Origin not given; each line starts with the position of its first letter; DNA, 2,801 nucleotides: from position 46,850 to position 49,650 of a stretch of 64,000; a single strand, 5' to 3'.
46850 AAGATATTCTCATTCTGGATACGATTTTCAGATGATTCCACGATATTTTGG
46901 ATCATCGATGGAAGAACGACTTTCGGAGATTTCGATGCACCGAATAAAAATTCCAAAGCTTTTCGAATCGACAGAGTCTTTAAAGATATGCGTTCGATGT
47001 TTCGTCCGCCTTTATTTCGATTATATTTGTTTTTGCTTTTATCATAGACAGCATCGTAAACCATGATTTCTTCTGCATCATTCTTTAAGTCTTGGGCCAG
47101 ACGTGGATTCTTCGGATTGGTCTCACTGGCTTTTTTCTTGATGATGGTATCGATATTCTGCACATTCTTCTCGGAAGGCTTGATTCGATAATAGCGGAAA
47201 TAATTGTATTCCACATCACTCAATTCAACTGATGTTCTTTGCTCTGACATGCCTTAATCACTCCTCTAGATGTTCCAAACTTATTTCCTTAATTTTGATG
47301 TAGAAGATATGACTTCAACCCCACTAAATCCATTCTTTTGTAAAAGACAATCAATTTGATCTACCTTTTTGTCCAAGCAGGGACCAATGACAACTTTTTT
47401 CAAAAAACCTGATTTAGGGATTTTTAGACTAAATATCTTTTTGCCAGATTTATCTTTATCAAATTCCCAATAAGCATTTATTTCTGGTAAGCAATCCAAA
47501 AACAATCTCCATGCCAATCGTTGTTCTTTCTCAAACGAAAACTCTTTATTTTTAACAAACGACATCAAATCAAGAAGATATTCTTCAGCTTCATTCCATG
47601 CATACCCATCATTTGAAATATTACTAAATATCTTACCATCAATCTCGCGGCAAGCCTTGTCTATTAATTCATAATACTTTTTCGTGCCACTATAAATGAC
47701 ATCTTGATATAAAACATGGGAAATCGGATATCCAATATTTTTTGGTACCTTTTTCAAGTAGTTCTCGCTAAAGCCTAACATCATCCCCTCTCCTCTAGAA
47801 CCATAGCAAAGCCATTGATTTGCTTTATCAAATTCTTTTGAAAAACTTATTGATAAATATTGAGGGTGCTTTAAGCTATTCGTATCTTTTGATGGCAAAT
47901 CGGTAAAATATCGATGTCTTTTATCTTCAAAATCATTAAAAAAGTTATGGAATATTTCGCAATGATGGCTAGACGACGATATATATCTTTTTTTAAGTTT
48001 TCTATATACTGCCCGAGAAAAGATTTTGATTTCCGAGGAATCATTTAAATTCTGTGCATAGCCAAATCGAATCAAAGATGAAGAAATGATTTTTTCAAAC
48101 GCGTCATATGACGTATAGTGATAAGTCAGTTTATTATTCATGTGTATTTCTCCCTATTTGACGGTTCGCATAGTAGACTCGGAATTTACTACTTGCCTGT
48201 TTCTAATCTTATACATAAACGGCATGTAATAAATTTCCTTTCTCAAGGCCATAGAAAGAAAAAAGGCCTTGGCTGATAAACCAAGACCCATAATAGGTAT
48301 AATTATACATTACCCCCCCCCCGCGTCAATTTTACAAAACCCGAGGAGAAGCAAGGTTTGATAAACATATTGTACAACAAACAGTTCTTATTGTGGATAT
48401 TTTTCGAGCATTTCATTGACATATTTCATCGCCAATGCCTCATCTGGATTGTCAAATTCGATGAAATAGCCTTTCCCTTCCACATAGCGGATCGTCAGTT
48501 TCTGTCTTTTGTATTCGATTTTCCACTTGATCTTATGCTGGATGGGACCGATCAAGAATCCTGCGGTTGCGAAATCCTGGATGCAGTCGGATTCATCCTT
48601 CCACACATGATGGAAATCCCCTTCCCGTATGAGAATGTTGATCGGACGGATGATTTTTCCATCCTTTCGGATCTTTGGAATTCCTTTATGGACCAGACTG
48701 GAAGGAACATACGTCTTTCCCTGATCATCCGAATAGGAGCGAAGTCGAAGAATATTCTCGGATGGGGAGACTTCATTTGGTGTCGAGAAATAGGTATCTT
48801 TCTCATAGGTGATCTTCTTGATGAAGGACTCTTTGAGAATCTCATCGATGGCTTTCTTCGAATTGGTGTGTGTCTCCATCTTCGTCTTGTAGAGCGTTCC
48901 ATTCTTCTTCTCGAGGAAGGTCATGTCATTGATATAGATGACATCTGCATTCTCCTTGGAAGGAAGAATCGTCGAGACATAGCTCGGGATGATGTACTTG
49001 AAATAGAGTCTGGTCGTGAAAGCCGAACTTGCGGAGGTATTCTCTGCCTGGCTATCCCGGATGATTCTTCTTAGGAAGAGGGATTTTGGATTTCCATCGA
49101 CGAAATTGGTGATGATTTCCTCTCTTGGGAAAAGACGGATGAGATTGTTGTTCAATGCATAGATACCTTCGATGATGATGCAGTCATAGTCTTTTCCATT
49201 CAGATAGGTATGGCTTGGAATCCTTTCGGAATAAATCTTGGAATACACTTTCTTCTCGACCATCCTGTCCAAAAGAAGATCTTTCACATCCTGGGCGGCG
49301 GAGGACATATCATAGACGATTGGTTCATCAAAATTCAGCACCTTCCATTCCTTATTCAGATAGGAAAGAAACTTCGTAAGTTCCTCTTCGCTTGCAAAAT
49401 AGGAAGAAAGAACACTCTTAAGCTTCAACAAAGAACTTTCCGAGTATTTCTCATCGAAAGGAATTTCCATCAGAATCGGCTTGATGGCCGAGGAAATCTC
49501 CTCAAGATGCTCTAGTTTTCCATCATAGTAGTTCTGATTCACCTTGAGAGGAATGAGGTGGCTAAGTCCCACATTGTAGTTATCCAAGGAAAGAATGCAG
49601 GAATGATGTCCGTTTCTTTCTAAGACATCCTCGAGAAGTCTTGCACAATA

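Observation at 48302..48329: G10 homopolymer fills the spacer of a near-consensus promoter: candidate phase-variable switch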

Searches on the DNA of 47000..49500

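Call 7: search_rna_families(source=window, start=47000, end=49500, threshold=evalue, max_evalue=10)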
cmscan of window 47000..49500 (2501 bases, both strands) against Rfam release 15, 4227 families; matches with E-value up to 10: 8.
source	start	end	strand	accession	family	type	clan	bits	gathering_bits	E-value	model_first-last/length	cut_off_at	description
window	48023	48124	-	RF01226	snoZ5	Gene; snRNA; snoRNA; CD-box;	CL00045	19.8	60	4.2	1-113/113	no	Small nucleolar RNA Z5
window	47510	47617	-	RF01226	snoZ5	Gene; snRNA; snoRNA; CD-box;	CL00045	19.3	60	5.3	1-113/113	no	Small nucleolar RNA Z5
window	49308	49359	-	RF01124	sR36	Gene; snRNA; snoRNA; CD-box;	-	18.4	55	0.13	1-55/55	no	Small nucleolar RNA sR36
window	48544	48637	+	RF02211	ZFAT-AS1_1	Gene; lncRNA;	-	18.2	80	1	1-79/79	no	ZFAT antisense RNA 1 conserved region 1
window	47900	47948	-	RF01647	ceN61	Gene; snRNA; snoRNA; CD-box;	-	16.8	60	3.8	21-69/72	no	Caenorhabditis snoRNA ceN61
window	48900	48971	+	RF00755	mir-542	Gene; miRNA;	-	16.7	70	5.9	1-80/80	no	mir-542 microRNA precursor family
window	49405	49478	-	RF01526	ceN106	Gene; snRNA; snoRNA; CD-box;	-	16.2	60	7.9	1-77/77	no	C. elegans snoRNA ceN106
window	48405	48482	+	RF01952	SOX2OT_exon2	Gene; lncRNA;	-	13.2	45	8.6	1-69/69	no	SOX2 overlapping transcript exon 2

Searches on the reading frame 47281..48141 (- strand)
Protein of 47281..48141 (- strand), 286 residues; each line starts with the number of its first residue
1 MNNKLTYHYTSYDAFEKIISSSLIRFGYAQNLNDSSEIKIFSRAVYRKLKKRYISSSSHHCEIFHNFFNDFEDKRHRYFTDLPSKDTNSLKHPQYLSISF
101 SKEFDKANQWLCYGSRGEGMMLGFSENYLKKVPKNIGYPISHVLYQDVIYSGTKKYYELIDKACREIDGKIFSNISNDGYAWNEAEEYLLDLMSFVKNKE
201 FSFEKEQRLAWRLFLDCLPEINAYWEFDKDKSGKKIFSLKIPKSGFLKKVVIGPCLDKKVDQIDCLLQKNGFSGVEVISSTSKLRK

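Call 6: search_protein_families(library=pfam, proteins=[window:47281-48141:-], max_evalue=0.01)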
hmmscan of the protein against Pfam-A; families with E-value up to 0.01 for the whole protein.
window:47281-48141:- (286 aa): 1 family
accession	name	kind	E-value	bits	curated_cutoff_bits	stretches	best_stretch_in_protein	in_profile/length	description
PF11185.13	DUF2971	-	8.6e-08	33.9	22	1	109-209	1-89/89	Protein of unknown function (DUF2971)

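Call 8: find_encoding_contigs(protein=window:47281-48141:-, flank=3000, max_places=10)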
Protein window:47281-48141:- (286 aa): 1 contig read that carries it; 1 place shown.
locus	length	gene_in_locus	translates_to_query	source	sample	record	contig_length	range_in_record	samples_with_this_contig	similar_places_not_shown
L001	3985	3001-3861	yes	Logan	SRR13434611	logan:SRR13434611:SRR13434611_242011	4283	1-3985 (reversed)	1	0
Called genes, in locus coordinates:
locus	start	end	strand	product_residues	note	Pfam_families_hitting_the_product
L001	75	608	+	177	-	PF01965:DJ-1_PfpI, PF07685:GATase_3 (weak)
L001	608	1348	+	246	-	PF02674:Colicin_V (weak)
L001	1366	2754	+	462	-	PF00485:PRK (weak)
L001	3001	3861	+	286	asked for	PF11185:DUF2971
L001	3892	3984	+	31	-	?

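Call 21: find_homologous_proteins(query=window:47281-48141:-, max_evalue=0.00001)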
Query window:47281-48141:- (286 aa): 2 proteins with E <= 0.00001 among 663 candidates.
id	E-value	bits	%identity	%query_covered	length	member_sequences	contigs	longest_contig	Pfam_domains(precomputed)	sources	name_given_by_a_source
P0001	1.4e-190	650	100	100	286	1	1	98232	PF11185.14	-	-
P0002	1.5e-164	565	88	100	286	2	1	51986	PF11185.14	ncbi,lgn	-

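Call 22: find_encoding_contigs(protein=P0002, flank=8000, max_places=10)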
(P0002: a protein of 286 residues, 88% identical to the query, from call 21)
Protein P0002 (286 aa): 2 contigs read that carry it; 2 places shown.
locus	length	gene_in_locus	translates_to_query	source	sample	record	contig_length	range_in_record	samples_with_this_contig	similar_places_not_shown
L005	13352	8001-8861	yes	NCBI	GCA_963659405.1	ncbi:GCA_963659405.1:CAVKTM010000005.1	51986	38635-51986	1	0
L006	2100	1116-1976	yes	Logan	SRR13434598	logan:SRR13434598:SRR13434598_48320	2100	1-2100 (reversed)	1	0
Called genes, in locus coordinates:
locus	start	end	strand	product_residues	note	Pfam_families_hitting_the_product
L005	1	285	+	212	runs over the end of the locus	PF01791:DeoC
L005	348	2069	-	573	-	PF00753:Lactamase_B, PF12706:Lactamase_B_2 (weak), PF07521:RMMBL (faint), PF22505:RNase_J_b_CASP, PF17770:RNase_J_C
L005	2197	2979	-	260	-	PF03372:Exo_endo_phos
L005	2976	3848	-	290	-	PF00795:CN_hydrolase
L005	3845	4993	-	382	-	PF04371:PAD_porph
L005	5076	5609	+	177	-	PF01965:DJ-1_PfpI, PF07685:GATase_3 (weak)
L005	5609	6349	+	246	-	PF02674:Colicin_V (weak)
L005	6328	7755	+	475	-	PF00485:PRK (weak)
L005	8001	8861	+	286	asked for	PF11185:DUF2971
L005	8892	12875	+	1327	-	PF13174:TPR_6 (faint), PF09479:Flg_new, PF18998:Flg_new_2, PF19789:DUF6273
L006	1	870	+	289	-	?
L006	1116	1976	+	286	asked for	PF11185:DUF2971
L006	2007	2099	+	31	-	?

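Call 45: search_protein_families(library=padloc, proteins=[window:47281-48141:-], max_evalue=0.01)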
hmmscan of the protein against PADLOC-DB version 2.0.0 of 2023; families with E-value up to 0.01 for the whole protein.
window:47281-48141:- (286 aa): 0 families

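Call 46: search_protein_families(library=ncbifam, proteins=[window:47281-48141:-], max_evalue=0.01)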
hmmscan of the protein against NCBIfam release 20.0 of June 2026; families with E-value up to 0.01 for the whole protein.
window:47281-48141:- (286 aa): 0 families

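Call 47: search_protein_families(library=phrogs, proteins=[window:47281-48141:-], max_evalue=0.01)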
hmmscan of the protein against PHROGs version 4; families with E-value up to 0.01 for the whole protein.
window:47281-48141:- (286 aa): 1 family
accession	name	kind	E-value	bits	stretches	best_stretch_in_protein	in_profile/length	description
phrog_1762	-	unknown function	5.4e-17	62.9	1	2-284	44-285/395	-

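Call 73: find_related_loci(query=window:47281-48141:-, collection=viral_contigs, flank=3000)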
Query window:47281-48141:- (286 aa) in viral_contigs; peptide patterns used: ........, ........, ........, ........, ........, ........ (x = any residue, [..] = any of these).
10 stretches matched a pattern, but none encodes a relative of the query by tblastn (E <= 1e-3).

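Call 82: search_solved_structures(query=window:47281-48141:-, max_evalue=1)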
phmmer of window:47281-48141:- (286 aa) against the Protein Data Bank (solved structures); distinct sequences matched with E-value up to 1: 1.
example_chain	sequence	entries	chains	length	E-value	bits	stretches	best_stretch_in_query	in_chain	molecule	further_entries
3dl3_A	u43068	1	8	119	0.45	13.4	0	219-241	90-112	Tellurite resistance protein B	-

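Call 90: search_dna_similar(query=window:47281-48141:-, collection=plasmids, mode=protein, max_evalue=0.001, max_rows=15)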
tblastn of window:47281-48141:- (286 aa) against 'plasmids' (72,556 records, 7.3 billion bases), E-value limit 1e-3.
Records with a match: 4; places in all: 4; records where one place covers at least 80% of the query: 4.
Best place of each record, by identity: <60% 4.
By first word of the organism name: Vibrio 2; Leptospira 2.
By predicted mobility (MOB-suite, as given by PLSDB): conjugative 2; non-mobilizable 2.
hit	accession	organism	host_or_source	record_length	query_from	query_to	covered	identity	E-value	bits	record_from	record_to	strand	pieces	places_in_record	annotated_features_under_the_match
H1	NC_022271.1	Vibrio campbellii ATCC BAA-1116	-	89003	7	285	98%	29.0%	9e-14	79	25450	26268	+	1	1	DUF2971 domain-containing protein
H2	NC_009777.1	Vibrio campbellii ATCC BAA-1116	-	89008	7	285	98%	29.0%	9e-14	79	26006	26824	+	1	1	DUF2971 domain-containing protein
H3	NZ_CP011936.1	Leptospira interrogans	Mus musculus,kidney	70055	6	286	98%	23.4%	9e-4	48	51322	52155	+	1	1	DUF2971 domain-containing protein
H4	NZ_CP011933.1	Leptospira interrogans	Mus musculus,kidney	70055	6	286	98%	23.4%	9e-4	48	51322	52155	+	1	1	DUF2971 domain-containing protein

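Call 91: predict_structure(protein=window:47281-48141:-)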
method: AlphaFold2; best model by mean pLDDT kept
length: 286 residues; sequences in the alignment: 1
mean_pLDDT: 35.9   pTM: 0.21
mean pLDDT of the five models: 35.9, 35.8, 34.5, 33.3, 31.7
residues with pLDDT >= 90: 0; 70-90: 0; 50-70: 16; < 50: 270
segments of 3 or more residues with pLDDT < 50: 1-228, 233-240, 242-257, 265-267, 269-272, 280-286
pLDDT, mean of each block of 10 residues (from residue 1): 28 30 26 27 33 34 35 32 31 30 32 30 35 29 28 36 38 33 39 37 38 43 48 46 45 44 48 51 36
secondary structure, 60 per line:
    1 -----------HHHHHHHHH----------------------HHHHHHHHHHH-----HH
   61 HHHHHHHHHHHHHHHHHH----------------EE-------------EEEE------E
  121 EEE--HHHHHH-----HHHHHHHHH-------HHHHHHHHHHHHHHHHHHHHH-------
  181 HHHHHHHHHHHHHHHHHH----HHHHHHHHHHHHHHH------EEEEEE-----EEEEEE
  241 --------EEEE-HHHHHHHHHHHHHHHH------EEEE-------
elements in order: H12-20 H43-53 H59-78 E110-113 E120-123 H126-131 H137-145 H153-173 H181-198 H203-217 E224-229 E235-240 E249-252 H254-269 E276-279
